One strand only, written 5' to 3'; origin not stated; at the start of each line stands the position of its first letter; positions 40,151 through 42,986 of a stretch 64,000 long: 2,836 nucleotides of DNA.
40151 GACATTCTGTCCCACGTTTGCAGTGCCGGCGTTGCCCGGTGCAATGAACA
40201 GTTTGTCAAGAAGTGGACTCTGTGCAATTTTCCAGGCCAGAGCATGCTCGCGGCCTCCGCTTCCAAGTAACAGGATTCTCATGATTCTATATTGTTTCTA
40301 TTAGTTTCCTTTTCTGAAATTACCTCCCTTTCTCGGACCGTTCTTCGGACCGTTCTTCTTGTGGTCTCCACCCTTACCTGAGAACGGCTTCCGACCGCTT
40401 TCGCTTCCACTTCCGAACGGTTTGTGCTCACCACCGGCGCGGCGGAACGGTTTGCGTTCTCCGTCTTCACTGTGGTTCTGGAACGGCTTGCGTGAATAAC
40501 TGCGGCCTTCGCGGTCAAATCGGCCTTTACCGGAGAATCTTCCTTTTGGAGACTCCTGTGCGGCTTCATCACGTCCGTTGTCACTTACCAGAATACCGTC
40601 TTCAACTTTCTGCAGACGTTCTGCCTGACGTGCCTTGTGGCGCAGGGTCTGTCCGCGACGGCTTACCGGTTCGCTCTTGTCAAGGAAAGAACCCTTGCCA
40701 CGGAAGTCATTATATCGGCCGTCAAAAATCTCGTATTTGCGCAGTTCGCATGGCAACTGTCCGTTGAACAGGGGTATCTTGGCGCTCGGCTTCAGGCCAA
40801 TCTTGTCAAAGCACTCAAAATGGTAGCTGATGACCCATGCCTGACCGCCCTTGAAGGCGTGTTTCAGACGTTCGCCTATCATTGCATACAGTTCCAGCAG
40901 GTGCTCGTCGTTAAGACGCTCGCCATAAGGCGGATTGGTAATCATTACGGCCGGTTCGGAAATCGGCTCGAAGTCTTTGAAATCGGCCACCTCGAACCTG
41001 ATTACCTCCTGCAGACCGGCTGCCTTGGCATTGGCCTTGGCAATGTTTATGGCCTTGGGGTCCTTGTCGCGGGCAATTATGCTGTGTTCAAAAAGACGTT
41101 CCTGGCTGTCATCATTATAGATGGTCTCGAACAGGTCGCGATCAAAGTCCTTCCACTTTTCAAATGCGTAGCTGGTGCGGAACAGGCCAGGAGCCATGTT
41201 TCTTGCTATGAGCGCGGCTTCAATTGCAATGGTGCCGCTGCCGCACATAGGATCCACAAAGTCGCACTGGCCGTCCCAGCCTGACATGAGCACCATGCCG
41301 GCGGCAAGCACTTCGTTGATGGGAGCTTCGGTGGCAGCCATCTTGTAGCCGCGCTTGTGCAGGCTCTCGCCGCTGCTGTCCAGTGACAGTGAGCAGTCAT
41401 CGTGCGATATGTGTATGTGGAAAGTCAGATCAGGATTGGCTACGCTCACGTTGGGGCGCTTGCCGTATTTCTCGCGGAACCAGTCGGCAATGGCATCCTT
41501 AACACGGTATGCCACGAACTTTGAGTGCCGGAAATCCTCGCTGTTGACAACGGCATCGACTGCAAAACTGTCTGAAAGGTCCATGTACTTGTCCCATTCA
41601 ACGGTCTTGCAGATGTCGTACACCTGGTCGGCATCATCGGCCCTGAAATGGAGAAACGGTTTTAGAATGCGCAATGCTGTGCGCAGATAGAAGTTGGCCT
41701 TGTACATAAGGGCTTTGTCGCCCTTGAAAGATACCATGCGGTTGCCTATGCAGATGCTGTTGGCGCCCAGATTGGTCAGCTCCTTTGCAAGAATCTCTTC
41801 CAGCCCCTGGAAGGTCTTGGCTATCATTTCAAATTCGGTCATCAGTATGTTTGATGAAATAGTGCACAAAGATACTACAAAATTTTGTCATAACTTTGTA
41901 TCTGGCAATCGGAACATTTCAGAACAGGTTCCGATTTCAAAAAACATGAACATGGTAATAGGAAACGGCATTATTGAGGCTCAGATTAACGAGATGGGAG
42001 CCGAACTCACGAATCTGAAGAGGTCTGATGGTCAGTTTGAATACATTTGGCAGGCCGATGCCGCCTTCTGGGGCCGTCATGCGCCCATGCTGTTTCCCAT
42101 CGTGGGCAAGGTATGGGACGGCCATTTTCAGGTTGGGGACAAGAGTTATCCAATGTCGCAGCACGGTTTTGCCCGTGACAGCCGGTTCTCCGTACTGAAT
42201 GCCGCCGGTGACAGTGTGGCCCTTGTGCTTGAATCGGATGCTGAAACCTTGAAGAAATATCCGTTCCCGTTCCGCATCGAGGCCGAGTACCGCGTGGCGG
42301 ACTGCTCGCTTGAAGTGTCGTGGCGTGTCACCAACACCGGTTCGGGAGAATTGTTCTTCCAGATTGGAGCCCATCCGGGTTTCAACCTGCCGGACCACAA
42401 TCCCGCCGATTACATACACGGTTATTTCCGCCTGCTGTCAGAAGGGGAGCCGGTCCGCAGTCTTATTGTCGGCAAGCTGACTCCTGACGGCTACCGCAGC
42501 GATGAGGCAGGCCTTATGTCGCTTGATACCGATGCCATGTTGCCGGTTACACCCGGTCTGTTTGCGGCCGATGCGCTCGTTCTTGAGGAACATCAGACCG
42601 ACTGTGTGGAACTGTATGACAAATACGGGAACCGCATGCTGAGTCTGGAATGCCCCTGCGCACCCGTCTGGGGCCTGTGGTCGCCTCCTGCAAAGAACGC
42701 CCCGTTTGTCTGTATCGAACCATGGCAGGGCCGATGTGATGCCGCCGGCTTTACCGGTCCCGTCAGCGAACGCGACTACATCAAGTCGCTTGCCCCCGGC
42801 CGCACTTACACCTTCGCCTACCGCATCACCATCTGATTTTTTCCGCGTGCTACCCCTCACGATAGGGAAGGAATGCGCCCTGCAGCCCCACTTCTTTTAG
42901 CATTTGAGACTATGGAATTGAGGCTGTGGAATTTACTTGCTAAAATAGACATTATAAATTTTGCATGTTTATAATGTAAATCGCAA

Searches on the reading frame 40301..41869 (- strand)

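Call 5: search_protein_families(library=pfam, max_evalue=0.1, proteins=[window:40301-41869:-])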
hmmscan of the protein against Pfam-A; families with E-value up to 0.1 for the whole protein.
window:40301-41869:- (522 aa): 7 families
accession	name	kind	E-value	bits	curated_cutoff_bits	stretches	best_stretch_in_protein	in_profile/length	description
PF01170.24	UPF0020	-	9.3e-45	153.2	22.3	1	173-377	1-196/197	RMKL-like, methyltransferase domain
PF02926.22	THUMP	-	3.6e-20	72.6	20.6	1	78-164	2-84/84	THUMP domain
PF22020.1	RlmL_1st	-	3.1e-17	62.7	27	1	14-69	1-55/55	RlmL ferredoxin-like domain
PF05175.20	MTS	-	3.1e-05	24.1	23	1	262-352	56-144/170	Methyltransferase small domain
PF13847.12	Methyltransf_31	-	0.00033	20.8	27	1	262-301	29-67/145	Methyltransferase domain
PF03602.21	Cons_hypoth95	-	0.012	15.8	24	0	264-323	67-132/182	Conserved hypothetical protein 95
PF13649.12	Methyltransf_25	-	0.039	15.1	27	0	261-306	21-64/97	Methyltransferase domain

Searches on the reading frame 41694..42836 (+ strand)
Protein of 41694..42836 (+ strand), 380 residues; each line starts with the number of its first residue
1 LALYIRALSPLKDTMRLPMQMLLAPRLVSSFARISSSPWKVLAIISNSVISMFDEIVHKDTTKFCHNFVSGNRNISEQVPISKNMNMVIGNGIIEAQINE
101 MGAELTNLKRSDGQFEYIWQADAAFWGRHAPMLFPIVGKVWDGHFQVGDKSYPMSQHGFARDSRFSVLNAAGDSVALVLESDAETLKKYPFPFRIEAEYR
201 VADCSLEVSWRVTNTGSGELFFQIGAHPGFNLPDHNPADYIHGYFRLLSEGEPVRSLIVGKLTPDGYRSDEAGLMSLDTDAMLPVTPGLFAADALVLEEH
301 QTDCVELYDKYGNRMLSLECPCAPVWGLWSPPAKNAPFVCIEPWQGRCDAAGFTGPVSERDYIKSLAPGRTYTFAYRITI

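Call 5: search_protein_families(library=pfam, max_evalue=0.1, proteins=[window:41694-42836:+])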
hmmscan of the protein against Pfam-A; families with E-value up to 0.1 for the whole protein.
window:41694-42836:+ (380 aa): 1 family
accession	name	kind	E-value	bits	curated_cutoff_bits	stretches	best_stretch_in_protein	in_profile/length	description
PF01263.26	Aldose_epim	-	5.2e-24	85.6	27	1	88-235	4-170/299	Aldose 1-epimerase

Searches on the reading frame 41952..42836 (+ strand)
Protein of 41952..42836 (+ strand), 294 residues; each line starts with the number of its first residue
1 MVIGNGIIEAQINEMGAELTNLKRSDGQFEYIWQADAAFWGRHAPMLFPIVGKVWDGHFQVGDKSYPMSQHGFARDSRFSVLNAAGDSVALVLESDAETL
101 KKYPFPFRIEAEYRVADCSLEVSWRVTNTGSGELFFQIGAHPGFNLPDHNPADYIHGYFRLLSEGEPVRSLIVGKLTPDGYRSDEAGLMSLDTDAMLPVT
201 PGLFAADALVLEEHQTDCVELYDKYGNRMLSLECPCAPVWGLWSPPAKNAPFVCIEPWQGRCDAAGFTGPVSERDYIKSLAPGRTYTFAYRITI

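Call 74: find_encoding_contigs(protein=window:41952-42836:+, flank=6000, max_places=10)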
Protein window:41952-42836:+ (294 aa): 1 contig read that carries it; 1 place shown.
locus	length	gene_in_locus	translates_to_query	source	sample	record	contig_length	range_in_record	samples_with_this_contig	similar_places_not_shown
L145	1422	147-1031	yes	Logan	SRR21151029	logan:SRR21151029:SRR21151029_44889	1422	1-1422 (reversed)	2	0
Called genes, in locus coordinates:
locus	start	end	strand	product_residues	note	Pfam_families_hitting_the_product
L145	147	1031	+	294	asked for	PF01263:Aldose_epim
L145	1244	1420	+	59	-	?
